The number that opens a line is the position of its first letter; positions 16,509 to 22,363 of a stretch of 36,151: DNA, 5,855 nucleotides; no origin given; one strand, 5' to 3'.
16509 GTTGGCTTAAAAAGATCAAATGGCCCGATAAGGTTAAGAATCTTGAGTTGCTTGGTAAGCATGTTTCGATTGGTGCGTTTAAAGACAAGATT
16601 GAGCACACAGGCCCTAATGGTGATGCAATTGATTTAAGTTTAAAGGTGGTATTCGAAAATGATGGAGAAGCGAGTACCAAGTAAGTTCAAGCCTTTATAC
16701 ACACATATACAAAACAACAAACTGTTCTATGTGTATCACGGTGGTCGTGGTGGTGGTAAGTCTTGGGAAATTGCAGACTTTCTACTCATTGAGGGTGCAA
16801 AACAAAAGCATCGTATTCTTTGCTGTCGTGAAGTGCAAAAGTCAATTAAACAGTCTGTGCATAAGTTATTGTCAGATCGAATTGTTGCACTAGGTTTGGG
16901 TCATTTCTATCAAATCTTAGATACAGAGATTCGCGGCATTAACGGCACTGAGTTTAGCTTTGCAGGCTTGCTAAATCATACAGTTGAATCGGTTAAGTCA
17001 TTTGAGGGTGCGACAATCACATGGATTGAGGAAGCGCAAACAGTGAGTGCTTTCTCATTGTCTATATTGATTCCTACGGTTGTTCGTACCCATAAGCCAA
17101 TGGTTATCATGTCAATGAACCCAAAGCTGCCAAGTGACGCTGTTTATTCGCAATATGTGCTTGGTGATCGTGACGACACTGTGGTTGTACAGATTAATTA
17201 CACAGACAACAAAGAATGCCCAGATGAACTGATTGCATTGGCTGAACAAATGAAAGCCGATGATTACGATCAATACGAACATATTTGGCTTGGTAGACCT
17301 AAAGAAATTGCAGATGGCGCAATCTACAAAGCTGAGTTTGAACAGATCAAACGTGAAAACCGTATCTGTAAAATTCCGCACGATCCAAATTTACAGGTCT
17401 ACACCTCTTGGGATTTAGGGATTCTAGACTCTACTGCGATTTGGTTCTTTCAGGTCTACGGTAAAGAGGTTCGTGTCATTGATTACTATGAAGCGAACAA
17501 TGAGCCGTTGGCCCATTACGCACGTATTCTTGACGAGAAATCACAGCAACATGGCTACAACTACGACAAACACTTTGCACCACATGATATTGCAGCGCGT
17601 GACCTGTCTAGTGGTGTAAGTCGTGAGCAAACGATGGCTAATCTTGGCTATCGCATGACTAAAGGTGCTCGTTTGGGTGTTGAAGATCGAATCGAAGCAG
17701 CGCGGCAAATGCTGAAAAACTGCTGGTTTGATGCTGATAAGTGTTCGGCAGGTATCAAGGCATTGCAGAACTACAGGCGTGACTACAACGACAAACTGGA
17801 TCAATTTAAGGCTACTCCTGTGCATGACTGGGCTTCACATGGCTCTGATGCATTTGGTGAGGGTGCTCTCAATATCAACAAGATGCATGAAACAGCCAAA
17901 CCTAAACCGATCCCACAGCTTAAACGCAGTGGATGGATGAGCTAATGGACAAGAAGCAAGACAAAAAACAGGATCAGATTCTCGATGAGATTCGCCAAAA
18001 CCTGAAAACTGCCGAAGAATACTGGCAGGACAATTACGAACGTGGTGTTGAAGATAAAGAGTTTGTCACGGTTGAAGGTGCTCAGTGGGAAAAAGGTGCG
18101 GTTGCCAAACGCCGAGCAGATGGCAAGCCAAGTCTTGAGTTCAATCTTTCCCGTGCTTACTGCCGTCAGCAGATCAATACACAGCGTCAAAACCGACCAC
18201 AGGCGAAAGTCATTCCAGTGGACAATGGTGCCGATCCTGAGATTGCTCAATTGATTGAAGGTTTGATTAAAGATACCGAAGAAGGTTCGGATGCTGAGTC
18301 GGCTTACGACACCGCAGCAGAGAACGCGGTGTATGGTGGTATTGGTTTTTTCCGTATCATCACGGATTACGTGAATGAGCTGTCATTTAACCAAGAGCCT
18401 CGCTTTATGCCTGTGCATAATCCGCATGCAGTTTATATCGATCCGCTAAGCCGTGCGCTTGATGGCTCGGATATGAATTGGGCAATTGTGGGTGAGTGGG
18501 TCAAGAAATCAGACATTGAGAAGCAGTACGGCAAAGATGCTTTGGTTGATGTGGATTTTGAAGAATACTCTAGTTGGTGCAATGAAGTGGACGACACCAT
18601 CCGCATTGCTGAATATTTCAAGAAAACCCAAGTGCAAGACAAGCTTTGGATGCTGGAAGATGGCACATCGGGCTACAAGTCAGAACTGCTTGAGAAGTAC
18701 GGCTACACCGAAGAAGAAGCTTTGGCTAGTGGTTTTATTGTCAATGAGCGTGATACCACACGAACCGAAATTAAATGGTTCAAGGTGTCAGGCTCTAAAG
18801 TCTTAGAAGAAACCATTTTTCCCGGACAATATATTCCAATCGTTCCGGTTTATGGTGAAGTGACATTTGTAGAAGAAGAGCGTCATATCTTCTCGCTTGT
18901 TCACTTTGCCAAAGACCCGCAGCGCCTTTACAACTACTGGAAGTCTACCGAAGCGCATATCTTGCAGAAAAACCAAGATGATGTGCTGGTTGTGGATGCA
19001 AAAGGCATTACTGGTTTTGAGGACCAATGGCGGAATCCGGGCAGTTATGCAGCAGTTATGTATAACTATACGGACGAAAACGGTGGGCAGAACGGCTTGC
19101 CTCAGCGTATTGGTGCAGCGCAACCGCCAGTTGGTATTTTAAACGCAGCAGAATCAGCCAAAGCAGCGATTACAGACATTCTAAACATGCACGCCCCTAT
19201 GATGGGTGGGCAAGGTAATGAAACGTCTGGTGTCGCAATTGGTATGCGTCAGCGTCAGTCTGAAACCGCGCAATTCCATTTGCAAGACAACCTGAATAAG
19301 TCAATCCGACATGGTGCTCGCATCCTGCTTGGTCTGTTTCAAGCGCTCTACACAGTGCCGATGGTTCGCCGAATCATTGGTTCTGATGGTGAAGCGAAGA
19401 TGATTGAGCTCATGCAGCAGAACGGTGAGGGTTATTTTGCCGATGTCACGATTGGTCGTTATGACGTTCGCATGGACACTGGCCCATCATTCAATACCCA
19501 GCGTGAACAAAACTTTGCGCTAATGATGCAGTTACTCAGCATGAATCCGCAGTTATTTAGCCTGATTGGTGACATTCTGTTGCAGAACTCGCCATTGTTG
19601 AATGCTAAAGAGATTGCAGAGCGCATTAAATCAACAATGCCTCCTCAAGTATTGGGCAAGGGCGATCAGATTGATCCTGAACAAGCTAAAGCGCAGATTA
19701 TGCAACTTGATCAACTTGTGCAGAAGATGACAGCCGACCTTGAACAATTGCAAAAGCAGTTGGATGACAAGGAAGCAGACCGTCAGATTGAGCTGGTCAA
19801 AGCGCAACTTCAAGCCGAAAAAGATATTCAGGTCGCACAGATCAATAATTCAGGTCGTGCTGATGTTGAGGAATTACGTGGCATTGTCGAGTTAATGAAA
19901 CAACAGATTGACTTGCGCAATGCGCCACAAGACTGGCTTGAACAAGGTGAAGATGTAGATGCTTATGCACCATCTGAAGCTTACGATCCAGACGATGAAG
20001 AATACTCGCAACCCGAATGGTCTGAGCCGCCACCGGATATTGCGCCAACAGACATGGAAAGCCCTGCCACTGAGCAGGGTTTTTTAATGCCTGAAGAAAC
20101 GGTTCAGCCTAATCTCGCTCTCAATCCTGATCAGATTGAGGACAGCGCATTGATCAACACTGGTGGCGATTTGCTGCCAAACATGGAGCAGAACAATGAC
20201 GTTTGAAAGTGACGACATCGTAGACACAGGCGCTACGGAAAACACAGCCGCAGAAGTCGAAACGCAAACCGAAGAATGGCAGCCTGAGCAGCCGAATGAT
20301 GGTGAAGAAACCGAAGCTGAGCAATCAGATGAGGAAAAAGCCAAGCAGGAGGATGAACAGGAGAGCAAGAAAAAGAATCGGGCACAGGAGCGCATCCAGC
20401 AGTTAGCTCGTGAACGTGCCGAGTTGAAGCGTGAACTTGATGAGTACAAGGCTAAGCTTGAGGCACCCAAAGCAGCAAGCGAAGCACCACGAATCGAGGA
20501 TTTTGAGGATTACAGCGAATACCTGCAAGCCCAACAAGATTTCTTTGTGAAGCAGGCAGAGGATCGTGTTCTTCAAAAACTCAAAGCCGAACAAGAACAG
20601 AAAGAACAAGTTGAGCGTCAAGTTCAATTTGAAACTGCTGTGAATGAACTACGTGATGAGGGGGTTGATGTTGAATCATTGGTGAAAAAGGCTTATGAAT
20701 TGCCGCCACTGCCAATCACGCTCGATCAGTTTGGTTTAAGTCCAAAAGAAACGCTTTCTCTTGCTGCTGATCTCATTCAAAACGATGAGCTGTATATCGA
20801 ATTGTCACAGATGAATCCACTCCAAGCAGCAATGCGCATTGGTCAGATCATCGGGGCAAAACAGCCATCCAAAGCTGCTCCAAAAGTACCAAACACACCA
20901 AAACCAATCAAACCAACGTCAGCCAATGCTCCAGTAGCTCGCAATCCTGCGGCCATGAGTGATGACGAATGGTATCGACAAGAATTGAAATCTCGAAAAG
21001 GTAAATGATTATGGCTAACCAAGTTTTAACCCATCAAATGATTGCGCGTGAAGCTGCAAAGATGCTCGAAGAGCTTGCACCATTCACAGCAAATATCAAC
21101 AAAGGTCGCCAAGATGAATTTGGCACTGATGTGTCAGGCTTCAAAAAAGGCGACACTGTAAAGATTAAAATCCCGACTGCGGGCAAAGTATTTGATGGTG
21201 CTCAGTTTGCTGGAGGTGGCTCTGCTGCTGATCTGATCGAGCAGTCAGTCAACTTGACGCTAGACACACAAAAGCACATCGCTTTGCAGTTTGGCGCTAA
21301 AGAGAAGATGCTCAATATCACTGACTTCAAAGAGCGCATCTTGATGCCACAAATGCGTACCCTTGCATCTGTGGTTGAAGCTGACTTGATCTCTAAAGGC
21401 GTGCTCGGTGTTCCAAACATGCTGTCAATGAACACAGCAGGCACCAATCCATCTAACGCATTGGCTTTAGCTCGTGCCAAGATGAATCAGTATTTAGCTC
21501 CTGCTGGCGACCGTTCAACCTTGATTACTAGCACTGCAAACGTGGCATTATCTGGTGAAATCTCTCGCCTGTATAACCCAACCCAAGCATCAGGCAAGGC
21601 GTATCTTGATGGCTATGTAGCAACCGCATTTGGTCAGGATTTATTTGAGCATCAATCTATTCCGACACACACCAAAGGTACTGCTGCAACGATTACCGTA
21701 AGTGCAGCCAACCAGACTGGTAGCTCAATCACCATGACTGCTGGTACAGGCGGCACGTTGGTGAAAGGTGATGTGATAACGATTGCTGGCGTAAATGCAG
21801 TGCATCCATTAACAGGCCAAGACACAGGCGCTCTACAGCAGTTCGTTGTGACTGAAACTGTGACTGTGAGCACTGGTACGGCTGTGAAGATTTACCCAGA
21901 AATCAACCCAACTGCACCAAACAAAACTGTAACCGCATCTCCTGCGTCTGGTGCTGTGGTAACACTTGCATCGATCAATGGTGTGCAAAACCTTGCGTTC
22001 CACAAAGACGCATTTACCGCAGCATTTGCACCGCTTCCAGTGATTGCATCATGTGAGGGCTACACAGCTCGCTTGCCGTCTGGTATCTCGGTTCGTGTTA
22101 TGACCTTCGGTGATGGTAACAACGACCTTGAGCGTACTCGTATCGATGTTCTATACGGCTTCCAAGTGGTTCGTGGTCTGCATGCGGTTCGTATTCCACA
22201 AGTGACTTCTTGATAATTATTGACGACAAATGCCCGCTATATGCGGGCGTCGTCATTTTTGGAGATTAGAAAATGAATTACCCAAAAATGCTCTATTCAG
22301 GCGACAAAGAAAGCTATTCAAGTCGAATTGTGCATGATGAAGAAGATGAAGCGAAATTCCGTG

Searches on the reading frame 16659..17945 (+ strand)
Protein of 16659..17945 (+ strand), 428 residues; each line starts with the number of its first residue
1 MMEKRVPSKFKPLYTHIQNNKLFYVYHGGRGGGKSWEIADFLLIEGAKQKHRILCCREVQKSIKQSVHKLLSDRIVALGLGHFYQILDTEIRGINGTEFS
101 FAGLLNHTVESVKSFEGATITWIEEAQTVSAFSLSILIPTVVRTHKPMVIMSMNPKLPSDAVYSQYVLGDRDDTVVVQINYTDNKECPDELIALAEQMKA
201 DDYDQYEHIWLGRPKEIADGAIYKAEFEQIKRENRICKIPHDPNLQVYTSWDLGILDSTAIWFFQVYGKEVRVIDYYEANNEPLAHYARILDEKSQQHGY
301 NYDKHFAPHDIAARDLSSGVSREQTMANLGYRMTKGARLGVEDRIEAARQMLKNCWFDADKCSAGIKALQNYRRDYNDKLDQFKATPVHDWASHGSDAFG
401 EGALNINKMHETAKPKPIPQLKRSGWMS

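Call 51: search_protein_families(library=phrogs, proteins=[window:16659-17945:+], max_evalue=0.00001)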
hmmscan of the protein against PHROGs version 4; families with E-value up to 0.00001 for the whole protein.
window:16659-17945:+ (428 aa): 4 families
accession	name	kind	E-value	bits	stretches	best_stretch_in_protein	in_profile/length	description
phrog_3717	-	head and packaging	5.9e-47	161.4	1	6-255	7-260/277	terminase large subunit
phrog_2472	-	unknown function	1e-42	147.7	1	205-408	102-310/324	-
phrog_2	-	head and packaging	2.7e-36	126.7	1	16-408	275-596/807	terminase large subunit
phrog_8711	-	head and packaging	1.7e-07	32.2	1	5-84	8-89/89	terminase large subunit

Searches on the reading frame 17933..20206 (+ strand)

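Call 51: search_protein_families(library=phrogs, proteins=[window:17933-20206:+], max_evalue=0.00001)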
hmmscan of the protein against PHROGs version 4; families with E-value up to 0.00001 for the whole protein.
window:17933-20206:+ (757 aa): 2 families
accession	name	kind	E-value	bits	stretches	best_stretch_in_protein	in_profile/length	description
phrog_156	-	head and packaging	3.5e-142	476.2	1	8-665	3-659/681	portal protein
phrog_14911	-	unknown function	1.9e-36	126.9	1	23-390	13-387/404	-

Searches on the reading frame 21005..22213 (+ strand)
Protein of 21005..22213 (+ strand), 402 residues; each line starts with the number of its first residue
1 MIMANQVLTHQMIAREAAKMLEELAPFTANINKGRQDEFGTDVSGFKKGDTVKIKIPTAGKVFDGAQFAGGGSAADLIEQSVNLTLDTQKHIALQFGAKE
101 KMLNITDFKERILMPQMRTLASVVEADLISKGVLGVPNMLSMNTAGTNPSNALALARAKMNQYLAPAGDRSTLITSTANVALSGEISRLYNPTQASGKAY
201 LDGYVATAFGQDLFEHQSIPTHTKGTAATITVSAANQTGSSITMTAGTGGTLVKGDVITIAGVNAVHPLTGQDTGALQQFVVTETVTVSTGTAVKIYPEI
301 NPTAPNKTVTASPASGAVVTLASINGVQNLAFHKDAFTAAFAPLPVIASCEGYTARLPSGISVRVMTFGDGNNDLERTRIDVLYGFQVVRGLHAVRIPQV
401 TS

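Call 51: search_protein_families(library=phrogs, proteins=[window:21005-22213:+], max_evalue=0.00001)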
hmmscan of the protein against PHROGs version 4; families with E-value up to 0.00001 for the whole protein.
window:21005-22213:+ (402 aa): 2 families
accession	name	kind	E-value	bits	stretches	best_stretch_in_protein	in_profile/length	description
phrog_283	-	head and packaging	2.4e-97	327.7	1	3-397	1-381/385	major head protein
phrog_267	-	head and packaging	1.1e-06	29.1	1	47-340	70-284/410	major head protein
